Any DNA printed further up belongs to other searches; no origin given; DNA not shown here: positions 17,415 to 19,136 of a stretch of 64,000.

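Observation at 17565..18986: HAL-family gene coupled to hutU-hutI-hutF lacks any Ala-Ser-Gly (MIO) triad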

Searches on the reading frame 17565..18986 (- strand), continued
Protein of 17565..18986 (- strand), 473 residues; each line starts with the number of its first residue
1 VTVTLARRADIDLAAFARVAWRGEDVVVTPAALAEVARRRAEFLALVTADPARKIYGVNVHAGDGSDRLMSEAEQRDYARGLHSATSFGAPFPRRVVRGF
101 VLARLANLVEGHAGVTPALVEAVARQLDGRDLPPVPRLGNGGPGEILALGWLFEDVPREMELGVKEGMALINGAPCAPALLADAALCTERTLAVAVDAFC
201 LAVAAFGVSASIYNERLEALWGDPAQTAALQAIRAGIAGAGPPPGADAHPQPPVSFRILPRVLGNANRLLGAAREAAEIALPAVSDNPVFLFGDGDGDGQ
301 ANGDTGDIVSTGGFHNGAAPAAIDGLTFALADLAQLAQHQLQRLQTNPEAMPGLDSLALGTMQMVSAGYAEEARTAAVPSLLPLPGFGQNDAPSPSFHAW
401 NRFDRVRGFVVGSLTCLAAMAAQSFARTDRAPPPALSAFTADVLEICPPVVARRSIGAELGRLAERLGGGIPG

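Call 79: find_homologous_proteins(query=P0123, max_evalue=1e-30)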
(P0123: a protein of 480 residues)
Query P0123 (480 aa): 2514 proteins with E <= 1e-30 among 8000 candidates; the best 120 are listed.
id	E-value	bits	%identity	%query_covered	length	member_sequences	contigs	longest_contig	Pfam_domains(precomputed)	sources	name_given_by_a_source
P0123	0.0e+0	1052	100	100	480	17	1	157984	PF00221.25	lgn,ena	-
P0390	1.2e-259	880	84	100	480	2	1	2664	PF00221.25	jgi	-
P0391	1.5e-259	880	84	99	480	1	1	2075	PF00221.25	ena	-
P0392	1.7e-255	866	83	98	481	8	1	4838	PF00221.25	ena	-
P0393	1.0e-254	864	84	97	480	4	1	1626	PF00221.25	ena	-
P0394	1.6e-254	863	83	97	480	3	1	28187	PF00221.25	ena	-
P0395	6.0e-248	842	82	97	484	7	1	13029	PF00221.25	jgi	-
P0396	2.7e-246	836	80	97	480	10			PF00221.25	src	-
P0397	1.4e-241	821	81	99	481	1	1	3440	PF00221.25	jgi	jgi:histidine ammonia-lyase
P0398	4.2e-225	766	76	97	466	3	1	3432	PF00221.25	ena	-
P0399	2.3e-223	761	77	98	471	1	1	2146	PF00221.25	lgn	-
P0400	3.7e-221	753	73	98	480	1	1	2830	PF00221.25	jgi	jgi:histidine ammonia-lyase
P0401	9.1e-221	752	74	98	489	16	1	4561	PF00221.25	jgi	-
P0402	2.4e-218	744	73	100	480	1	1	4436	PF00221.25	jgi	jgi:histidine ammonia-lyase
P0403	1.1e-216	739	74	98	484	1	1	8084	PF00221.25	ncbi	-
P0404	1.3e-213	728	72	98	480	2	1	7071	PF00221.25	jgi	-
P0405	1.1e-212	725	72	98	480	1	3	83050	PF00221.25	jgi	jgi:histidine ammonia-lyase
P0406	6.4e-210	716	70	98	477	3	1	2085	PF00221.25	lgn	-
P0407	7.9e-208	709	71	98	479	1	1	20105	PF00221.25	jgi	jgi:histidine ammonia-lyase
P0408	3.4e-203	694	69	98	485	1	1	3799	PF00221.25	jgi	jgi:histidine ammonia-lyase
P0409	1.6e-202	692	69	98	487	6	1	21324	PF00221.25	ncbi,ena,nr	ncbi:MAG TPA: aromatic amino acid lyase [Candidatus Dormibacteraeota bacterium]|nr:aromatic amino ac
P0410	5.0e-202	690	68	99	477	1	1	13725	PF00221.25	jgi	-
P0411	8.2e-202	690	69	99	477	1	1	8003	PF00221.25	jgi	jgi:histidine ammonia-lyase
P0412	4.1e-201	687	69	97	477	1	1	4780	PF00221.25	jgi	jgi:histidine ammonia-lyase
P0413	7.3e-192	657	67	98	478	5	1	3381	PF00221.25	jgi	jgi:histidine ammonia-lyase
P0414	8.0e-192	657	67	98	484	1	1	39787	PF00221.25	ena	-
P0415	4.1e-189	648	65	99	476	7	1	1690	PF00221.25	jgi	jgi:histidine ammonia-lyase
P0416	9.7e-189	646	66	98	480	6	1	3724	PF00221.25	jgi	jgi:histidine ammonia-lyase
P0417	2.3e-188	645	65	98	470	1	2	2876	PF00221.25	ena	-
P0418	4.9e-188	644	67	98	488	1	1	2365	PF00221.25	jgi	jgi:histidine ammonia-lyase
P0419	2.7e-186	638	65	99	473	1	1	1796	PF00221.25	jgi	jgi:histidine ammonia-lyase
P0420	2.8e-186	638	65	98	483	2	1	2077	PF00221.25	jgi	jgi:histidine ammonia-lyase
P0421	2.8e-186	638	65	99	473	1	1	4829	PF00221.25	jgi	jgi:histidine ammonia-lyase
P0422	3.4e-186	638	65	99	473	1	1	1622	PF00221.25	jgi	jgi:histidine ammonia-lyase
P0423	3.9e-186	638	65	99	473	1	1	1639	PF00221.25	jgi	jgi:histidine ammonia-lyase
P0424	4.0e-186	638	66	98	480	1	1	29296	PF00221.25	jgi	jgi:histidine ammonia-lyase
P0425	7.1e-186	637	65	99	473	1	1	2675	PF00221.25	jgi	jgi:histidine ammonia-lyase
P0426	8.3e-186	637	66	98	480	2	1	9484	PF00221.25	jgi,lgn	-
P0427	9.0e-186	637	66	98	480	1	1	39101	PF00221.25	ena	-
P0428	1.3e-185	636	64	98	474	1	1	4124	PF00221.25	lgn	-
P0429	2.1e-185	635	66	98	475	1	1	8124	PF00221.25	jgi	jgi:histidine ammonia-lyase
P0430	2.1e-185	635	64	99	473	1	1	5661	PF00221.25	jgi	jgi:histidine ammonia-lyase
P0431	3.3e-185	635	66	98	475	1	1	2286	PF00221.25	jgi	jgi:histidine ammonia-lyase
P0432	3.8e-185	635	65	98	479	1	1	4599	PF00221.25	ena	-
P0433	3.9e-185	635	66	98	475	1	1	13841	PF00221.25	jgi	jgi:histidine ammonia-lyase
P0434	4.9e-185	634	64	99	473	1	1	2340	PF00221.25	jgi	jgi:histidine ammonia-lyase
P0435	5.3e-185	634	65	98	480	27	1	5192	PF00221.25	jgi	jgi:histidine ammonia-lyase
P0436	7.8e-185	634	64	99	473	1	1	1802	PF00221.25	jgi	jgi:histidine ammonia-lyase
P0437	1.5e-184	633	67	98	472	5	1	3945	PF00221.25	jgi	jgi:histidine ammonia-lyase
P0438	1.5e-184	633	66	98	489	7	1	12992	PF00221.25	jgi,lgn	jgi:histidine ammonia-lyase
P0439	1.7e-184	632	65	97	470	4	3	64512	PF00221.25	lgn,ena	-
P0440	1.8e-184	632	64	97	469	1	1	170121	PF00221.25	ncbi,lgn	-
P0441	2.1e-184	632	65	98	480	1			PF00221.25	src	-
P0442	2.7e-184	632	65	98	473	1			PF00221.25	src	-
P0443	3.7e-184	631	66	98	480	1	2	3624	PF00221.25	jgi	jgi:histidine ammonia-lyase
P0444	3.9e-184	631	65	98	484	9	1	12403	PF00221.25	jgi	jgi:histidine ammonia-lyase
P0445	3.9e-184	631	65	98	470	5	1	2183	PF00221.25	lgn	-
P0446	6.5e-184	631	66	98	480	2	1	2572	PF00221.25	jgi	jgi:histidine ammonia-lyase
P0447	6.9e-184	630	65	97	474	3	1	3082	PF00221.25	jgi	jgi:histidine ammonia-lyase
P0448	7.5e-184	630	65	97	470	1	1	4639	PF00221.25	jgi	jgi:histidine ammonia-lyase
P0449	8.0e-184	630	64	98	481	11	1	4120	PF00221.25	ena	-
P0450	8.5e-184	630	65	98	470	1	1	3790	PF00221.25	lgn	-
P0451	1.4e-183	629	65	98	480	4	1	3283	PF00221.25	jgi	jgi:histidine ammonia-lyase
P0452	1.5e-183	629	65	98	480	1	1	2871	PF00221.25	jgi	jgi:histidine ammonia-lyase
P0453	1.6e-183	629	65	98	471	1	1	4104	PF00221.25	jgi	jgi:histidine ammonia-lyase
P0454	2.4e-183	629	65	98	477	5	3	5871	PF00221.25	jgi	jgi:histidine ammonia-lyase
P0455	2.7e-183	628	65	98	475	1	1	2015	PF00221.25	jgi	jgi:histidine ammonia-lyase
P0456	3.1e-183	628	66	98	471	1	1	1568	PF00221.25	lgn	-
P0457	3.8e-183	628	64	98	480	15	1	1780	PF00221.25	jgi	jgi:histidine ammonia-lyase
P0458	4.0e-183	628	65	98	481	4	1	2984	PF00221.25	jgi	jgi:histidine ammonia-lyase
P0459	5.6e-183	627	66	98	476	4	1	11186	PF00221.25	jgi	jgi:histidine ammonia-lyase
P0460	7.7e-183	627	65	98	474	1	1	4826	PF00221.25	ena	-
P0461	8.4e-183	627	65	98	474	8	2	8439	PF00221.25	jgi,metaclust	metaclust:\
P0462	9.2e-183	627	65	98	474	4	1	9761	PF00221.25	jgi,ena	-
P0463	9.9e-183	627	64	98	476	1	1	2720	PF00221.25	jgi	jgi:histidine ammonia-lyase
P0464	1.8e-182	626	65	98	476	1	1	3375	PF00221.25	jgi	jgi:histidine ammonia-lyase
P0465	2.9e-182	625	66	98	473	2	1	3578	PF00221.25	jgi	jgi:histidine ammonia-lyase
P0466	3.0e-182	625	64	98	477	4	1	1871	PF00221.25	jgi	jgi:histidine ammonia-lyase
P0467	3.4e-182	625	64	98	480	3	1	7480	PF00221.25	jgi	jgi:histidine ammonia-lyase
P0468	3.5e-182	625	65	98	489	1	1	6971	PF00221.25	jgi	jgi:histidine ammonia-lyase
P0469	3.6e-182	625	64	98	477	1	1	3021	PF00221.25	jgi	jgi:histidine ammonia-lyase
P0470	3.7e-182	625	66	98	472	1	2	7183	PF00221.25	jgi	jgi:histidine ammonia-lyase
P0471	4.4e-182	624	64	98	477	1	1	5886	PF00221.25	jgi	jgi:histidine ammonia-lyase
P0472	4.7e-182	624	66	98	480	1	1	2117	PF00221.25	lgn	-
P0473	6.0e-182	624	65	98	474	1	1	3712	PF00221.25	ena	-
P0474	6.2e-182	624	65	98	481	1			PF00221.25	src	-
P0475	6.6e-182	624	64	99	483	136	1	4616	PF00221.25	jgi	jgi:histidine ammonia-lyase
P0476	7.3e-182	624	64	99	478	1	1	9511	PF00221.25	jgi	jgi:histidine ammonia-lyase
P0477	8.8e-182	623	65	96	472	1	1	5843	PF00221.25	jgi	jgi:histidine ammonia-lyase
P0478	9.5e-182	623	64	99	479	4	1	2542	PF00221.25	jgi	jgi:histidine ammonia-lyase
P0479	1.2e-181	623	64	97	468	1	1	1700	PF00221.25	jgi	jgi:histidine ammonia-lyase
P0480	1.8e-181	622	64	98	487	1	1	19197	PF00221.25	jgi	jgi:histidine ammonia-lyase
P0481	1.8e-181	622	66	96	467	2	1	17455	PF00221.25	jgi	jgi:histidine ammonia-lyase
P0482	1.9e-181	622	64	98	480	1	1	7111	PF00221.25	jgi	jgi:histidine ammonia-lyase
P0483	2.0e-181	622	65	98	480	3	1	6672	PF00221.25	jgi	-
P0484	2.3e-181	622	65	98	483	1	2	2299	PF00221.25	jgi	jgi:histidine ammonia-lyase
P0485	2.9e-181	622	64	98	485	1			PF00221.25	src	-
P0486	3.0e-181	622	63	97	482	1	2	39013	PF00221.25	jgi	jgi:histidine ammonia-lyase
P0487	4.8e-181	621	65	98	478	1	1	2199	PF00221.25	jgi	jgi:histidine ammonia-lyase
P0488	5.1e-181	621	65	97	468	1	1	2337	PF00221.25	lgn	-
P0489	5.2e-181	621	63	98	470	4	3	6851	PF00221.25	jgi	jgi:histidine ammonia-lyase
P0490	5.7e-181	621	64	98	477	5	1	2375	PF00221.25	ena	-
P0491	6.6e-181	621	64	98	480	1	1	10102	PF00221.25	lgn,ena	-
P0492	6.9e-181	621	66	94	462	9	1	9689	PF00221.25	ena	-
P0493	7.2e-181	620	65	98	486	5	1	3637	PF00221.25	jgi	jgi:histidine ammonia-lyase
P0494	7.7e-181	620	64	98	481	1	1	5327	PF00221.25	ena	-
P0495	8.5e-181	620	65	97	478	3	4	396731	PF00221.25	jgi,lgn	jgi:histidine ammonia-lyase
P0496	2.3e-180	619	64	98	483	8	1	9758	PF00221.25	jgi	jgi:histidine ammonia-lyase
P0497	2.6e-180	619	65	98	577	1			PF00221.25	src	-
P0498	2.9e-180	619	64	98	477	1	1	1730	PF00221.25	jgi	jgi:histidine ammonia-lyase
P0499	3.5e-180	618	64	98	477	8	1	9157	PF00221.25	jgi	jgi:histidine ammonia-lyase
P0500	6.0e-180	617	66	98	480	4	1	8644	PF00221.25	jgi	jgi:histidine ammonia-lyase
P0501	6.1e-180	617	64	97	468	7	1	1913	PF00221.25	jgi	jgi:histidine ammonia-lyase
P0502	6.7e-180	617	65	98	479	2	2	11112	PF00221.25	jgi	jgi:histidine ammonia-lyase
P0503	8.6e-180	617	64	97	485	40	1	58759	PF00221.25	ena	-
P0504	8.9e-180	617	64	98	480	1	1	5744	PF00221.25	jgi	jgi:histidine ammonia-lyase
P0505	9.2e-180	617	64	97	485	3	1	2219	PF00221.25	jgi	jgi:histidine ammonia-lyase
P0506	1.6e-179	616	65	98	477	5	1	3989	PF00221.25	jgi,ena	jgi:histidine ammonia-lyase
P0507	1.9e-179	616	65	98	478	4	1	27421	PF00221.25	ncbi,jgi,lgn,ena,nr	ncbi:MAG TPA: aromatic amino acid lyase [Solirubrobacteraceae bacterium]|nr:aromatic amino acid lyas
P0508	2.0e-179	616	63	98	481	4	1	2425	PF00221.25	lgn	-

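Call 80: find_encoding_contigs(protein=P0440, flank=9000, max_places=1)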
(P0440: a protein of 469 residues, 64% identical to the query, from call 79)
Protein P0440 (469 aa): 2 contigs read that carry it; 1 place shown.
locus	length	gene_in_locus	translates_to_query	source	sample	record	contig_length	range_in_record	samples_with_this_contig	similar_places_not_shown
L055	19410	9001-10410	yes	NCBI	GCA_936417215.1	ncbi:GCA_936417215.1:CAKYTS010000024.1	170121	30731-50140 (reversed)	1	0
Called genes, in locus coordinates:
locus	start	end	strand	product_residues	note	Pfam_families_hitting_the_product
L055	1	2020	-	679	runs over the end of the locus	PF13481:AAA_25 (faint), PF00005:ABC_tran, PF02463:SMC_N (weak), PF13401:AAA_22 (faint), PF13304:AAA_21 (weak), PF08352:oligo_HPY, PF00005:ABC_tran, PF08352:oligo_HPY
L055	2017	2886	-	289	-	PF12911:OppC_N (weak), PF00528:BPD_transp_1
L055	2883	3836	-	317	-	PF19300:BPD_transp_1_N, PF00528:BPD_transp_1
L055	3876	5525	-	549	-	PF00496:SBP_bac_5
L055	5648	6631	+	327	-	PF01408:GFO_IDH_MocA, PF03447:NAD_binding_3 (weak), PF22725:GFO_IDH_MocA_C3, PF02894:GFO_IDH_MocA_C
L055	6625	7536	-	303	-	PF05448:AXE1 (faint), PF02129:Peptidase_S15, PF12146:Hydrolase_4, PF00561:Abhydrolase_1, PF12697:Abhydrolase_6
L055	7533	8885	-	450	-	PF01266:DAO (weak), PF01593:Amino_oxidase, PF13450:NAD_binding_8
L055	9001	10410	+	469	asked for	PF00221:Lyase_aromatic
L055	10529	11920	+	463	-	PF01979:Amidohydro_1, PF12890:DHOase (weak), PF07969:Amidohydro_3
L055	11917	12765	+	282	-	PF09339:HTH_IclR, PF01614:IclR_C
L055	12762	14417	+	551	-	PF17391:Urocanase_N, PF01175:Urocanase, PF17392:Urocanase_C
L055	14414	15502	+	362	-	PF06032:S-Me-THD_N, PF20906:S-Me-THD_C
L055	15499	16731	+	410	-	PF04389:Peptidase_M28 (weak), PF01546:Peptidase_M20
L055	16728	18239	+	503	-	PF00221:Lyase_aromatic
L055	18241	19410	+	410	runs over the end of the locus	PF01979:Amidohydro_1, PF07969:Amidohydro_3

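Call 81: find_encoding_contigs(protein=P0495, flank=9000, max_places=1)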
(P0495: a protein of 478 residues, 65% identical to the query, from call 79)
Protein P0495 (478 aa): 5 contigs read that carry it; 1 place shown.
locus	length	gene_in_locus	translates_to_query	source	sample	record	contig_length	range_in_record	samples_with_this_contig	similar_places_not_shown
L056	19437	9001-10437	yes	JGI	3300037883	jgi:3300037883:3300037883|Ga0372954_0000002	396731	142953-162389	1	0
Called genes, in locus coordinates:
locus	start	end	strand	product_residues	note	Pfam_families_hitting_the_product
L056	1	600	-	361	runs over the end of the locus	PF08240:ADH_N, PF16912:Glu_dehyd_C, PF00107:ADH_zinc_N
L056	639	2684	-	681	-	PF00005:ABC_tran, PF02463:SMC_N (faint), PF13401:AAA_22 (faint), PF13304:AAA_21 (weak), PF08352:oligo_HPY, PF00005:ABC_tran, PF08352:oligo_HPY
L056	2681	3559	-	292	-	PF12911:OppC_N (weak), PF00528:BPD_transp_1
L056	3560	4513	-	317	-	PF19300:BPD_transp_1_N, PF00528:BPD_transp_1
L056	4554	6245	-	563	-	PF00496:SBP_bac_5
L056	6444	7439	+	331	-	PF01408:GFO_IDH_MocA, PF22725:GFO_IDH_MocA_C3, PF02894:GFO_IDH_MocA_C (faint)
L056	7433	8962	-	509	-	PF00221:Lyase_aromatic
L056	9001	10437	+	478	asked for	PF00221:Lyase_aromatic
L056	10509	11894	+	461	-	PF01979:Amidohydro_1, PF12890:DHOase, PF07969:Amidohydro_3 (weak)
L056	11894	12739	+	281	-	PF09339:HTH_IclR, PF01978:TrmB (weak), PF01614:IclR_C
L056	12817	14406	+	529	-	PF17391:Urocanase_N, PF01175:Urocanase, PF17392:Urocanase_C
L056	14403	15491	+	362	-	PF06032:S-Me-THD_N, PF20906:S-Me-THD_C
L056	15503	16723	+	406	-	PF04389:Peptidase_M28 (weak), PF01546:Peptidase_M20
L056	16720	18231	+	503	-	PF00221:Lyase_aromatic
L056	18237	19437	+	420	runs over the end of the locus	PF01979:Amidohydro_1, PF07969:Amidohydro_3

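Call 82: find_encoding_contigs(protein=P0409, flank=9000, max_places=1)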
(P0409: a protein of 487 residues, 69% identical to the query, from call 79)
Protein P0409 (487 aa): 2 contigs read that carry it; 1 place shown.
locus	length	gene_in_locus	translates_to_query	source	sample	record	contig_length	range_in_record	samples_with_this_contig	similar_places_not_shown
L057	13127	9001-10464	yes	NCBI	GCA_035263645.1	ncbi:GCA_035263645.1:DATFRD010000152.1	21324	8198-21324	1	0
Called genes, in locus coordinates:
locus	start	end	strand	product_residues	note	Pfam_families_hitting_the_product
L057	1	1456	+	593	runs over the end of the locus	-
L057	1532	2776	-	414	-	PF05977:MFS_3 (weak), PF07690:MFS_1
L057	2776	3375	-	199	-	PF01022:HTH_5 (weak), PF12840:HTH_20, PF13412:HTH_24 (weak), PF25212:HVO_A0114 (weak)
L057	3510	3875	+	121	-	PF00903:Glyoxalase, PF22677:Ble-like_N (faint), PF18029:Glyoxalase_6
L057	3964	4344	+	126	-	PF00011:HSP20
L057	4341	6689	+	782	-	PF02190:LON_substr_bdg, PF00004:AAA, PF07728:AAA_5 (weak), PF22667:Lon_lid, PF05362:Lon_C, PF13541:ChlI (weak)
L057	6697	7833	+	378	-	PF08240:ADH_N, PF16912:Glu_dehyd_C, PF00107:ADH_zinc_N, PF13602:ADH_zinc_N_2 (weak)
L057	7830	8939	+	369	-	PF13378:MR_MLE_C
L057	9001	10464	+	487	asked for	PF00221:Lyase_aromatic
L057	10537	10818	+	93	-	-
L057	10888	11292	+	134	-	PF01850:PIN (weak)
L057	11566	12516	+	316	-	PF01636:APH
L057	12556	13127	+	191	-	PF21320:WHD_Rv2258c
